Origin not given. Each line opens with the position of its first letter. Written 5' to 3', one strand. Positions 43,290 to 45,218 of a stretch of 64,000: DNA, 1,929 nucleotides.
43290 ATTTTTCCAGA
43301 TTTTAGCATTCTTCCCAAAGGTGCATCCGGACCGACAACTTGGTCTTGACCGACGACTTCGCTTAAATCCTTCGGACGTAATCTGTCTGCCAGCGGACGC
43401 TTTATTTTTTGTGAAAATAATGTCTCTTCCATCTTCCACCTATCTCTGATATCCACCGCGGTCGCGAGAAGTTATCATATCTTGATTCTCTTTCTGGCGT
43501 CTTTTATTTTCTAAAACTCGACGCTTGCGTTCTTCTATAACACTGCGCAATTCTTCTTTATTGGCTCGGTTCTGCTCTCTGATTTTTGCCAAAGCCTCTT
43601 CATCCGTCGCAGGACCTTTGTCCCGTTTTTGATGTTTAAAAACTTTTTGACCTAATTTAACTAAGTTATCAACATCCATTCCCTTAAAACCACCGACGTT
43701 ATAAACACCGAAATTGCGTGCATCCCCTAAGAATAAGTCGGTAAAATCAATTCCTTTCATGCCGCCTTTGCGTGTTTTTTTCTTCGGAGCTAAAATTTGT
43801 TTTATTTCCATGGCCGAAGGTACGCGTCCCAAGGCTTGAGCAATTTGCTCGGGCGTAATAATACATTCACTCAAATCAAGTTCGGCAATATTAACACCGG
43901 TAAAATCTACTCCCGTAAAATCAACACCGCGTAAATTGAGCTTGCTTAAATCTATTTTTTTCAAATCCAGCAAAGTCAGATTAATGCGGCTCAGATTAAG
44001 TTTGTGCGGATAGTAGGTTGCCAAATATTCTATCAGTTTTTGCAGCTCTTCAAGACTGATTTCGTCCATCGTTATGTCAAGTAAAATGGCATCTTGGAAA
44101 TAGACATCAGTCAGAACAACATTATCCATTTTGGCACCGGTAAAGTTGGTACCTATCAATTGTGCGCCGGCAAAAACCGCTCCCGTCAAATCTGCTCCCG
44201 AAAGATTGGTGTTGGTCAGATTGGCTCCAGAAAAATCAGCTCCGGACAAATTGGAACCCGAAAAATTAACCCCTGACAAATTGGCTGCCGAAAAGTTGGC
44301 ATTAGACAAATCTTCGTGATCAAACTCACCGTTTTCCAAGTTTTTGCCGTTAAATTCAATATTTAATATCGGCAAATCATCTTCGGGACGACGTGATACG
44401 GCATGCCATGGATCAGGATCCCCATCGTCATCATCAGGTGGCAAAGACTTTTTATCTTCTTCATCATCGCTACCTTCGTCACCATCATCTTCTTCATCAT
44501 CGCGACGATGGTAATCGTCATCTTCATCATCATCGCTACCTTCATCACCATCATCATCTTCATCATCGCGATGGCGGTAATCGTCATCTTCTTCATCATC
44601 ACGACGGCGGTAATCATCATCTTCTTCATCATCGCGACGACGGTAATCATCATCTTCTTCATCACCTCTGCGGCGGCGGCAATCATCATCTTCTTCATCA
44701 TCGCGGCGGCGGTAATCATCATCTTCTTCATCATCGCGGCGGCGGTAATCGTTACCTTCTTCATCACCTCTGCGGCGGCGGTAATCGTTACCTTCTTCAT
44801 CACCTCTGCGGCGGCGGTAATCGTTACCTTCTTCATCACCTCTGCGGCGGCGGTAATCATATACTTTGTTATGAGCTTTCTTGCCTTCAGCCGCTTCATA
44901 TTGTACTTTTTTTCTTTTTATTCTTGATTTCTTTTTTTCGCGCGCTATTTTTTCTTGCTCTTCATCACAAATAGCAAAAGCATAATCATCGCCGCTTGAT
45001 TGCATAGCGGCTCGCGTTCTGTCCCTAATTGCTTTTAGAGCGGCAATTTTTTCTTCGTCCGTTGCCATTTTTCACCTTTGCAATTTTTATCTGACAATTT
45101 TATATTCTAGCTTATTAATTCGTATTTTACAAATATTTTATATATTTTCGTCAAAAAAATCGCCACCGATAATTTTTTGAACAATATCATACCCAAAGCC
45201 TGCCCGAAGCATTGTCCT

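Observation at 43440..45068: Pentapeptide-repeat protein with a hyper-charged 12-aa tandem-repeat (VNTR) array. Candidate host-directed effector.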

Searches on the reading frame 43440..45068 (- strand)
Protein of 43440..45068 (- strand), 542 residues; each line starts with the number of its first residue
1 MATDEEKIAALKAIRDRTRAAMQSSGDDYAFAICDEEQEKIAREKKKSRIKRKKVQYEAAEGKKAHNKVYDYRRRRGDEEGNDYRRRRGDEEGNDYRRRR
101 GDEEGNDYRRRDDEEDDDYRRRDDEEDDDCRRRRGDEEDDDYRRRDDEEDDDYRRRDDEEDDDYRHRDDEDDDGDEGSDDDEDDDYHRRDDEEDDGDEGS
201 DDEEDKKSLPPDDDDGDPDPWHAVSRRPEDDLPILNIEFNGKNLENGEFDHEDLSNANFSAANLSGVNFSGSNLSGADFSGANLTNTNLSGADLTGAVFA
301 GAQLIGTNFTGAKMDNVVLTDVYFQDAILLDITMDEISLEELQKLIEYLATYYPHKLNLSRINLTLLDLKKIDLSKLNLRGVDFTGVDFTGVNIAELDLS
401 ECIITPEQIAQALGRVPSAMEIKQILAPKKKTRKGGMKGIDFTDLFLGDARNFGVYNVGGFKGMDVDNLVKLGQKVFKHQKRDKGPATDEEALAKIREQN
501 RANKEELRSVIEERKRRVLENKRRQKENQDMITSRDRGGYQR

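Call 3: search_protein_families(library=pfam, proteins=[window:43440-45068:-], max_evalue=0.01)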
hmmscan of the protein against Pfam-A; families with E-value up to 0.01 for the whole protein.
window:43440-45068:- (542 aa): 4 families
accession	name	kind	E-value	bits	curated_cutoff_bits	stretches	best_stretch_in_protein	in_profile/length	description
PF00805.28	Pentapeptide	-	2.2e-40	136.2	20.2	5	253-291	2-40/40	Pentapeptide repeats (8 copies)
PF13599.13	Pentapeptide_4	-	2.6e-18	66.3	38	1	236-309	5-78/78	Pentapeptide repeat region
PF13576.12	Pentapeptide_3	-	1.7e-16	60.6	27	2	255-297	2-47/48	Pentapeptide repeats (9 copies)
PF25296.1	Decapeptide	-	7.3e-07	29.4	45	1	239-297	12-70/74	Decapeptide repeat region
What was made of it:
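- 43440..45068 (-): Whole PRP gene (542 aa plus stop). Pfam (call 3).
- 43869..44012 (-): Repeat block 2 (aa 353-400, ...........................). Pfam stretches (call 3).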

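Call 5: find_homologous_proteins(query=window:43440-45068:-)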
Query window:43440-45068:- (542 aa): 1293 proteins with E <= 0.001 among 8000 candidates; the best 120 are listed.
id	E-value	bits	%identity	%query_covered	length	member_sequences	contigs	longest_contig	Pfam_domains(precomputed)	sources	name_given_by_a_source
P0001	6.9e-216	737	100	62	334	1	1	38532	PF13576.13,PF13599.14,PF00805.29,PF25296.2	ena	-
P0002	5.1e-199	681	76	69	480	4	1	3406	PF13576.13,PF13599.14,PF00805.29,PF25296.2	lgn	-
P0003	1.2e-196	673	44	20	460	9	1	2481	PF13576.13,PF13599.14,PF00805.29,PF25296.2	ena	-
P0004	2.2e-193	662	80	67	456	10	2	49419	PF13576.13,PF13599.14,PF00805.29,PF25296.2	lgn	-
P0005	1.9e-192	659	86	60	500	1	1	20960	PF13576.13,PF13599.14,PF00805.29,PF25296.2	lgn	-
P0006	1.3e-176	607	86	60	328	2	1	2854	PF13576.13,PF13599.14,PF00805.29,PF25296.2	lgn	-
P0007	2.3e-173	596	76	60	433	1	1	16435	PF13576.13,PF13599.14,PF00805.29,PF25296.2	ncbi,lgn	-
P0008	5.0e-151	523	61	73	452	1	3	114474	PF13576.13,PF13599.14,PF00805.29,PF25296.2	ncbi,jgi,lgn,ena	-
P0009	9.8e-151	522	71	59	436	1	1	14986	PF13576.13,PF13599.14,PF00805.29,PF25296.2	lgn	-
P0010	1.5e-150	521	67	67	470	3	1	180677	PF13576.13,PF13599.14,PF00805.29,PF25296.2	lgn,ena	-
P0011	2.5e-150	520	63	75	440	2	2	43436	PF13576.13,PF13599.14,PF00805.29,PF25296.2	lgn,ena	-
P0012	4.5e-150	519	70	59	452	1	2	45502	PF13576.13,PF13599.14,PF00805.29,PF25296.2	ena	-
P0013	9.7e-150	518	63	75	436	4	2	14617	PF13576.13,PF13599.14,PF00805.29,PF25296.2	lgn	-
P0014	3.3e-149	517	60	75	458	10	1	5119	PF13576.13,PF13599.14,PF00805.29,PF25296.2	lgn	-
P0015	4.1e-149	516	68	63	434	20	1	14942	PF13576.13,PF13599.14,PF00805.29,PF25296.2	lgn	-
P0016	5.0e-149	516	63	75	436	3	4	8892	PF13576.13,PF13599.14,PF00805.29,PF25296.2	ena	-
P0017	5.5e-149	516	72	59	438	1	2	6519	PF13576.13,PF13599.14,PF00805.29,PF25296.2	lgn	-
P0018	1.1e-147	512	70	61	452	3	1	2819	PF13576.13,PF13599.14,PF00805.29,PF25296.2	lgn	-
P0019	1.3e-145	505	66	70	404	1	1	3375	PF13576.13,PF13599.14,PF00805.29,PF25296.2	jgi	jgi:uncharacterized protein YjbI with pentapeptide repeats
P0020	1.8e-145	504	70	59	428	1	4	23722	PF13576.13,PF13599.14,PF00805.29,PF25296.2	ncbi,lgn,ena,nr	ncbi:MAG: pentapeptide repeat-containing protein [Alphaproteobacteria bacterium]|nr:pentapeptide rep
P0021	3.3e-143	497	62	72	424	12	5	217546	PF13576.13,PF13599.14,PF00805.29,PF25296.2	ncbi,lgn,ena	-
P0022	2.7e-142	494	60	75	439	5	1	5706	PF13576.13,PF13599.14,PF00805.29,PF25296.2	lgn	-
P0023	3.6e-142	493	67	60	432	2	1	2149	PF13576.13,PF13599.14,PF00805.29,PF25296.2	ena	-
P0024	1.5e-140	488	57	73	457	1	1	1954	PF13576.13,PF13599.14,PF00805.29,PF25296.2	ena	-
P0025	2.7e-140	487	57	79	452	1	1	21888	PF13576.13,PF13599.14,PF00805.29,PF25296.2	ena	-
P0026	4.8e-139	483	72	57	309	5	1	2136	PF13576.13,PF13599.14,PF00805.29,PF25296.2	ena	-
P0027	1.1e-138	482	60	73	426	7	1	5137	PF13576.13,PF13599.14,PF00805.29,PF25296.2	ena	-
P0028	1.0e-132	462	61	68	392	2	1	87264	PF13576.13,PF13599.14,PF00805.29,PF25296.2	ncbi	-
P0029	1.9e-132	461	67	59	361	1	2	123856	PF13576.13,PF13599.14,PF00805.29,PF25296.2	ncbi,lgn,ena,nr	ncbi:MAG: pentapeptide repeat-containing protein [Alphaproteobacteria bacterium]|nr:pentapeptide rep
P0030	1.0e-131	459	64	64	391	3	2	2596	PF13576.13,PF13599.14,PF00805.29,PF25296.2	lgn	-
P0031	2.7e-131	457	63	64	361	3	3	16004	PF13576.13,PF13599.14,PF00805.29,PF25296.2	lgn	-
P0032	2.6e-129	451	65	60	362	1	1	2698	PF13576.13,PF13599.14,PF00805.29,PF25296.2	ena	-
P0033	2.8e-127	444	65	59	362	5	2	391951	PF13576.13,PF13599.14,PF00805.29,PF25296.2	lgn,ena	-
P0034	5.6e-124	433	64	60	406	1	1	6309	PF13576.13,PF13599.14,PF00805.29,PF25296.2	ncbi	-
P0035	1.3e-111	392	58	61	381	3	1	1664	PF13576.13,PF13599.14,PF00805.29,PF25296.2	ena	-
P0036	3.3e-111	391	61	57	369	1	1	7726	PF13576.13,PF13599.14,PF00805.29,PF25296.2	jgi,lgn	-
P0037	6.5e-111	390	59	60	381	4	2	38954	PF13576.13,PF13599.14,PF00805.29,PF25296.2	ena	-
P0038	2.6e-110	388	58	61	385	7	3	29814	PF13576.13,PF17621.7,PF13599.14,PF00805.29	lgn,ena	-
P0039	5.1e-110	387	58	60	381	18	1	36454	PF13576.13,PF13599.14,PF00805.29,PF25296.2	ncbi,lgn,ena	-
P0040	8.3e-110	387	55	63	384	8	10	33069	PF13576.13,PF13599.14,PF00805.29,PF25296.2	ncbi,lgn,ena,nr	ncbi:MAG: pentapeptide repeat-containing protein [Alphaproteobacteria bacterium]|nr:pentapeptide rep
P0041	9.7e-110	386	62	58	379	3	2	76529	PF13576.13,PF13599.14,PF00805.29,PF25296.2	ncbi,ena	-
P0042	6.4e-109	384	60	57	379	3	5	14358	PF13576.13,PF13599.14,PF00805.29,PF25296.2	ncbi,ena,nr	ncbi:MAG: pentapeptide repeat-containing protein [Alphaproteobacteria bacterium]|nr:pentapeptide rep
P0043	4.0e-108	381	57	61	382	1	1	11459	PF13576.13,PF13599.14,PF00805.29,PF25296.2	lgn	-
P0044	1.2e-107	379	56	61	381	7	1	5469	PF13576.13,PF13599.14,PF00805.29,PF25296.2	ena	-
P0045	1.3e-107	379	60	57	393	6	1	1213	PF13576.13,PF13599.14,PF00805.29,PF25296.2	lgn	-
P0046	2.2e-107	378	60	57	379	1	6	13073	PF13576.13,PF13599.14,PF00805.29,PF25296.2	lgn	-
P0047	4.6e-107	377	60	55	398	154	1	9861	PF13576.13,PF13599.14,PF00805.29,PF25296.2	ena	-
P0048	6.0e-107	377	55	61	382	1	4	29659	PF13576.13,PF17621.7,PF13599.14,PF00805.29,PF25296.2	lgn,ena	-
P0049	6.9e-107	377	57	61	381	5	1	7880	PF13576.13,PF13599.14,PF00805.29,PF25296.2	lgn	-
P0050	9.6e-107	376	59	57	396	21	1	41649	PF13576.13,PF13599.14,PF00805.29,PF25296.2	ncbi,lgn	-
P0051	1.2e-106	376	57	57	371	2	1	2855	PF13576.13,PF13599.14,PF00805.29,PF25296.2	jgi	-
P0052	1.4e-106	376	57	59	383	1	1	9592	PF13576.13,PF13599.14,PF00805.29,PF25296.2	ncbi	-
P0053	1.6e-106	376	56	61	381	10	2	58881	PF13576.13,PF13599.14,PF00805.29,PF25296.2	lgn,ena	-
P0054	1.8e-106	375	59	57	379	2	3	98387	PF13576.13,PF13599.14,PF00805.29,PF25296.2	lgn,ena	-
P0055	2.1e-106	375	59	57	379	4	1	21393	PF13576.13,PF13599.14,PF00805.29,PF25296.2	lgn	-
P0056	2.5e-106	375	57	63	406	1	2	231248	PF13576.13,PF13599.14,PF00805.29,PF25296.2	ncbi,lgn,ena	-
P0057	3.1e-106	375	58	57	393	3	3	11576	PF13576.13,PF13599.14,PF00805.29,PF25296.2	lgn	-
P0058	4.0e-106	374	58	57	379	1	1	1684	PF13576.13,PF13599.14,PF00805.29,PF25296.2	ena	-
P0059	8.4e-106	373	59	58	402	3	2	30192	PF13576.13,PF13599.14,PF00805.29,PF25296.2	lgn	-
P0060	9.4e-106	373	56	61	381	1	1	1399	PF13576.13,PF13599.14,PF00805.29,PF25296.2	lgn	-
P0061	1.8e-105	372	54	61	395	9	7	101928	PF13576.13,PF13599.14,PF00805.29,PF25296.2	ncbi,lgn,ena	-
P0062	3.7e-105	371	60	54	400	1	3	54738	PF13576.13,PF13599.14,PF00805.29,PF25296.2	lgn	-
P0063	5.5e-105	371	57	58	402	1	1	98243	PF13576.13,PF17621.7,PF13599.14,PF00805.29,PF25296.2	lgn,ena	-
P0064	1.1e-104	370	58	57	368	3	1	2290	PF13576.13,PF13599.14,PF00805.29,PF25296.2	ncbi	-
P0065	1.2e-104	369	60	57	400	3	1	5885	PF13576.13,PF13599.14,PF00805.29,PF25296.2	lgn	-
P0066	2.7e-104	368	58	58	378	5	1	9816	PF13576.13,PF13599.14,PF00805.29,PF25296.2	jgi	jgi:uncharacterized protein YjbI with pentapeptide repeats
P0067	5.1e-104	367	60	55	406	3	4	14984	PF13576.13,PF13599.14,PF00805.29,PF25296.2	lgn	-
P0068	6.3e-104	367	61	55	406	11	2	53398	PF13576.13,PF13599.14,PF00805.29,PF25296.2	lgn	-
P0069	6.6e-104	367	53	58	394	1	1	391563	PF13576.13,PF13599.14,PF00805.29,PF25296.2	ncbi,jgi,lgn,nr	ncbi:MAG: pentapeptide repeat-containing protein [Lactobacillaceae bacterium]|jgi:uncharacterized pr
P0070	1.8e-103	366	54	62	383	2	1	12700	PF13576.13,PF13599.14,PF00805.29,PF25296.2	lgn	-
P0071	3.0e-103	365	59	57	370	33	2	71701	PF13576.13,PF13599.14,PF00805.29,PF25296.2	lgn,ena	-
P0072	3.9e-103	364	54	61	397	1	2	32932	PF13576.13,PF13599.14,PF00805.29,PF25296.2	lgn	-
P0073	3.9e-103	364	56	57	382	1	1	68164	PF13576.13,PF13599.14,PF00805.29,PF25296.2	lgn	-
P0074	4.6e-103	364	58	57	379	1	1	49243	PF13576.13,PF13599.14,PF00805.29,PF25296.2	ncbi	-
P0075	5.1e-103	364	59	57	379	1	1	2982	PF13576.13,PF13599.14,PF00805.29,PF25296.2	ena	-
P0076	6.3e-103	364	59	55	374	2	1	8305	PF13576.13,PF13599.14,PF00805.29,PF25296.2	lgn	-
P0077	6.6e-103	364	59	57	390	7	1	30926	PF13576.13,PF13599.14,PF00805.29,PF25296.2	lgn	-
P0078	1.7e-102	362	57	57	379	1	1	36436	PF13576.13,PF13599.14,PF00805.29,PF25296.2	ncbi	-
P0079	1.8e-102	362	58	57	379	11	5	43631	PF13576.13,PF13599.14,PF00805.29,PF25296.2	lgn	-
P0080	2.8e-102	362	60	54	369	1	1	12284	PF13576.13,PF13599.14,PF00805.29,PF25296.2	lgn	-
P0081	3.7e-102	361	57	57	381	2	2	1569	PF13576.13,PF13599.14,PF00805.29,PF25296.2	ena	-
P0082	4.4e-102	361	60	57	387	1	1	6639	PF13576.13,PF13599.14,PF00805.29,PF25296.2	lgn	-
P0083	5.7e-102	361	58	57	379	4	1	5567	PF13576.13,PF13599.14,PF00805.29,PF25296.2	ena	-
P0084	5.7e-102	361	59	57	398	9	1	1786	PF13576.13,PF13599.14,PF00805.29,PF25296.2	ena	-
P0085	7.5e-102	360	54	58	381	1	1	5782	PF13576.13,PF13599.14,PF00805.29,PF25296.2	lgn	-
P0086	7.7e-102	360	56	57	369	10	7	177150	PF13576.13,PF13599.14,PF00805.29,PF25296.2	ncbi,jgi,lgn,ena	jgi:hypothetical protein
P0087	9.1e-102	360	57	57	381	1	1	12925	PF13576.13,PF13599.14,PF00805.29,PF25296.2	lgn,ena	-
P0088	1.1e-101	360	61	54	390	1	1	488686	PF13576.13,PF13599.14,PF00805.29,PF25296.2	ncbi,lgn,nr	ncbi:MAG: pentapeptide repeat-containing protein [Alphaproteobacteria bacterium]|nr:pentapeptide rep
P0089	1.1e-101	360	57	58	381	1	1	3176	PF13576.13,PF13599.14,PF00805.29,PF25296.2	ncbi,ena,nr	ncbi:MAG: pentapeptide repeat-containing protein [Alphaproteobacteria bacterium]|nr:pentapeptide rep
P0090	1.2e-101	360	55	60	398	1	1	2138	PF13576.13,PF13599.14,PF00805.29,PF25296.2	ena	-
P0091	1.3e-101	359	53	61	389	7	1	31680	PF13576.13,PF13599.14,PF00805.29,PF25296.2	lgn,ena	-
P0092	1.5e-101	359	58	57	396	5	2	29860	PF13576.13,PF13599.14,PF00805.29,PF25296.2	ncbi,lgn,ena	-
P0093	1.6e-101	359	58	57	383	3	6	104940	PF13576.13,PF13599.14,PF00805.29,PF25296.2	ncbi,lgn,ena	-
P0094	1.7e-101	359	59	57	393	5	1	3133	PF13576.13,PF13599.14,PF00805.29,PF25296.2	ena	-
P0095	2.3e-101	359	57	56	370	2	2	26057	PF13576.13,PF13599.14,PF00805.29,PF25296.2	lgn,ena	-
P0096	3.2e-101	358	55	58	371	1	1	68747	PF13576.13,PF13599.14,PF00805.29,PF25296.2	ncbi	-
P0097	4.7e-101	358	56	58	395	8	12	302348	PF13576.13,PF13599.14,PF00805.29,PF25296.2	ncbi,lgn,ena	-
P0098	5.2e-101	357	56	58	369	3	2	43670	PF13576.13,PF13599.14,PF00805.29,PF25296.2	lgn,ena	-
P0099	5.4e-101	357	57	58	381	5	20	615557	PF13576.13,PF13599.14,PF00805.29,PF25296.2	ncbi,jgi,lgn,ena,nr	ncbi:MAG: pentapeptide repeat-containing protein [Alphaproteobacteria bacterium]|nr:pentapeptide rep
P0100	1.3e-100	356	60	54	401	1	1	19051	PF13576.13,PF13599.14,PF00805.29,PF25296.2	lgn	-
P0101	1.9e-100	356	51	59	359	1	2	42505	PF13576.13,PF13599.14,PF00805.29,PF25296.2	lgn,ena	-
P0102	2.5e-100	355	54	63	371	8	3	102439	PF13576.13,PF13599.14,PF00805.29,PF25296.2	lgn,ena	-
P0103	2.7e-100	355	56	57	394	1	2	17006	PF13576.13,PF13599.14,PF00805.29,PF25296.2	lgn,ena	-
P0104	3.8e-100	355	54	62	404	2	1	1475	PF13576.13,PF13599.14,PF00805.29,PF25296.2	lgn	-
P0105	4.5e-100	354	55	58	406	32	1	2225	PF13576.13,PF13599.14,PF00805.29,PF25296.2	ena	-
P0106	6.2e-100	354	56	60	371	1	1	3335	PF13576.13,PF13599.14,PF00805.29,PF25296.2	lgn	-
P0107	6.7e-100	354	57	57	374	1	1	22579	PF13576.13,PF13599.14,PF00805.29,PF25296.2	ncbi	-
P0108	7.1e-100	354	58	57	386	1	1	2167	PF13576.13,PF13599.14,PF00805.29,PF25296.2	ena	-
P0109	1.9e-99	352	55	60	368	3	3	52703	PF13576.13,PF13599.14,PF00805.29,PF25296.2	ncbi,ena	-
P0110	2.0e-99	352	56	57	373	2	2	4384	PF13576.13,PF13599.14,PF00805.29,PF25296.2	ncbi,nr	ncbi:MAG: pentapeptide repeat-containing protein [Alphaproteobacteria bacterium]|nr:pentapeptide rep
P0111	2.3e-99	352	55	61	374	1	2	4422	PF13576.13,PF13599.14,PF00805.29,PF25296.2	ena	-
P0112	2.4e-99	352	53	64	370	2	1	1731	PF13576.13,PF13599.14,PF00805.29,PF25296.2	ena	-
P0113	2.6e-99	352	52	58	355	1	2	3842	PF13576.13,PF13599.14,PF00805.29,PF25296.2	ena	-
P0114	3.4e-99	351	54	57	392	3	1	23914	PF13576.13,PF13599.14,PF00805.29,PF25296.2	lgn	-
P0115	3.5e-99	351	55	58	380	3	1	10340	PF13576.13,PF13599.14,PF00805.29,PF25296.2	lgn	-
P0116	5.6e-99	351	55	59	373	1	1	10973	PF13576.13,PF13599.14,PF00805.29,PF25296.2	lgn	-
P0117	6.1e-99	351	58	58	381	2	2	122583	PF13576.13,PF13599.14,PF00805.29,PF25296.2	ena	-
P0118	7.8e-99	350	57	58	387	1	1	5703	PF13576.13,PF13599.14,PF00805.29,PF25296.2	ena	-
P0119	1.1e-98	350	53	60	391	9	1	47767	PF13576.13,PF13599.14,PF00805.29,PF25296.2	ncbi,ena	-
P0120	1.2e-98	350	55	58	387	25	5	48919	PF13576.13,PF13599.14,PF00805.29,PF25296.2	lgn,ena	-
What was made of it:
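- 43440..45068 (-): More than 1293 homologs (call 5).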

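Call 9: find_encoding_contigs(protein=P0001, flank=6000, max_places=10)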
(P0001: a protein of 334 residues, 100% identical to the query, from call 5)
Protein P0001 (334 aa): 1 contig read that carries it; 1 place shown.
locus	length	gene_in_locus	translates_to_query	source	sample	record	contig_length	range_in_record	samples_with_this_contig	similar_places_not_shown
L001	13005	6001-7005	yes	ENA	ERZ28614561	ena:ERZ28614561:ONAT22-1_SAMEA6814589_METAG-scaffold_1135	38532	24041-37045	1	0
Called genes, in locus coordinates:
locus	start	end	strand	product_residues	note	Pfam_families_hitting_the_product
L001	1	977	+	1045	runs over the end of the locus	PF00133:tRNA-synt_1, PF09334:tRNA-synt_1g (weak), PF08264:Anticodon_1, PF19302:DUF5915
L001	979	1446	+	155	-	PF00588:SpoU_methylase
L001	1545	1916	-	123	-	-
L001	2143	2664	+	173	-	PF02559:CarD_TRCF_RID, PF21095:CarD_C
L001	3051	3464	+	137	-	PF04379:DUF525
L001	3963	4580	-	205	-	-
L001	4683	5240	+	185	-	PF02631:RecX_HTH2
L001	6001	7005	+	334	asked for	PF00805:Pentapeptide, PF13599:Pentapeptide_4, PF25296:Decapeptide (weak), PF13576:Pentapeptide_3 (weak), PF00805:Pentapeptide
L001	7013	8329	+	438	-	PF05496:RuvB_N, PF00004:AAA, PF07728:AAA_5 (weak), PF13173:AAA_14 (weak), PF16193:AAA_assoc_2, PF12002:MgsA_C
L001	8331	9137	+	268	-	PF06414:Zeta_toxin, PF13401:AAA_22 (weak), PF13521:AAA_28 (weak), PF13671:AAA_33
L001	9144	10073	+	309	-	PF00849:PseudoU_synth_2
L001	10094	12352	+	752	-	PF05170:AsmA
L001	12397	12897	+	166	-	PF07542:ATP12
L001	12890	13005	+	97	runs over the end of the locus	PF00708:Acylphosphatase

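Call 13: find_related_loci(query=A1, collection=genome_contigs, flank=5000)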
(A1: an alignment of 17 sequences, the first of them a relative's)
Query A1 (334 aa) in genome_contigs; peptide patterns used: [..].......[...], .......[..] (x = any residue, [..] = any of these).
473 stretches matched a pattern; 180 encode a relative of the query (tblastn E <= 1e-3); the best 80 are kept; 80 distinct loci.
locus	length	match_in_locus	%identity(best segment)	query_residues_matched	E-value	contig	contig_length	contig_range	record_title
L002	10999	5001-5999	82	1-334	0e+0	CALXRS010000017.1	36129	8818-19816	MAG: uncultured Alphaproteobacteria bacterium isolate BRZ_KK__bin28 genome assembly, contig: BRZ_KK__NODE_1831_length_36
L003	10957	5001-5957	86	13-334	0e+0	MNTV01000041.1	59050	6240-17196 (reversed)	MAG: Azospirillum sp. 51_20 Ley3_66761_scaffold_971, whole genome shotgun sequence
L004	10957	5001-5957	86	13-334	0e+0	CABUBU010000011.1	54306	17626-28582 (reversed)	MAG TPA_asm: uncultured Azospirillum sp. isolate MGYG-HGUT-03859 genome assembly, contig: GUT_GENOME246211_11, whole gen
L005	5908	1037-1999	85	11-334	2e-179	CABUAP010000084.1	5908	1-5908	MAG TPA_asm: uncultured Azospirillum sp. isolate MGYG-HGUT-03845 genome assembly, contig: GUT_GENOME245766_84, whole gen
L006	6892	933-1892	85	13-334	7e-177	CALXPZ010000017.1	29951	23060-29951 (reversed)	MAG: uncultured Alphaproteobacteria bacterium isolate E20__bin236 genome assembly, contig: E20__k127_4934727, whole geno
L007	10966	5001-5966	84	10-334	1e-172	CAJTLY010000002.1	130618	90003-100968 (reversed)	MAG TPA_asm: uncultured Alphaproteobacteria bacterium isolate MGBC103387 genome assembly, contig: MGBC103387.2, whole ge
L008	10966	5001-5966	84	10-334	8e-173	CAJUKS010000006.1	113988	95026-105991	MAG TPA_asm: uncultured Alphaproteobacteria bacterium isolate MGBC160833 genome assembly, contig: MGBC160833.6, whole ge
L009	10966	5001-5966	84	10-334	1e-171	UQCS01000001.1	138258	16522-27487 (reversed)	uncultured Azospirillum sp. isolate UMGS149 genome assembly, contig: NODE_13_length_138258_cov_5.854743, whole genome sh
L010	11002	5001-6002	77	2-334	1e-166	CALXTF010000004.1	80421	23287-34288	MAG: uncultured Alphaproteobacteria bacterium isolate BRZ_RE__bin26 genome assembly, contig: BRZ_RE__NODE_149_length_804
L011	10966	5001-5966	76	10-334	1e-158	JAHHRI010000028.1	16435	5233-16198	MAG: Alphaproteobacteria bacterium isolate MAG026 MAG026_28, whole genome shotgun sequence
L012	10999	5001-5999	70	13-334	2e-149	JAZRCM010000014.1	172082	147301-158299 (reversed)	MAG: Alphaproteobacteria bacterium isolate T1900045514_YK20190208.MAGScoT_cleanbin_000005 SGB_7587_k141_2566644, whole g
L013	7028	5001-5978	71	8-334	2e-149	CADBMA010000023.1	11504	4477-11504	MAG: uncultured Rhodospirillales bacterium isolate RUG14090 genome assembly, contig: RUG14090_asm_23, whole genome shotg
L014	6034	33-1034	69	13-334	2e-148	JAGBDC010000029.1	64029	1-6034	MAG: Alphaproteobacteria bacterium isolate RGIG9009 Water_deer_Rectum-3__c470361, whole genome shotgun sequence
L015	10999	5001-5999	69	13-334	4e-147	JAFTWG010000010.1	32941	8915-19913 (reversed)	MAG: Alphaproteobacteria bacterium isolate RGIG4207 Roe_deer_Colon-3__c3832, whole genome shotgun sequence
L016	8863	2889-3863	69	8-334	4e-147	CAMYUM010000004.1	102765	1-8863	MAG TPA_asm: uncultured Azospirillum sp. isolate SRR10912534_bin.4_metaWRAP_v1.3_MAG genome assembly, contig: ERZ1421001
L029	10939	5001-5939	60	12-318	1e-117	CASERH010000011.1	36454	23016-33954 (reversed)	uncultured proteobacterium isolate O27_L1_392392_idba_bin.56 genome assembly, contig: O27_L1_392392_idba_bin.56.fa_scaff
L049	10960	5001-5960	57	5-319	1e-108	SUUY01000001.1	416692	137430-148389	MAG: Alphaproteobacteria bacterium isolate SIG58 NODE_86_length_416692_cov_10.945617, whole genome shotgun sequence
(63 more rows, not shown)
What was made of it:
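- The family occurs in 180 species-level genomes, all gut or rumen MAGs (call 13).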
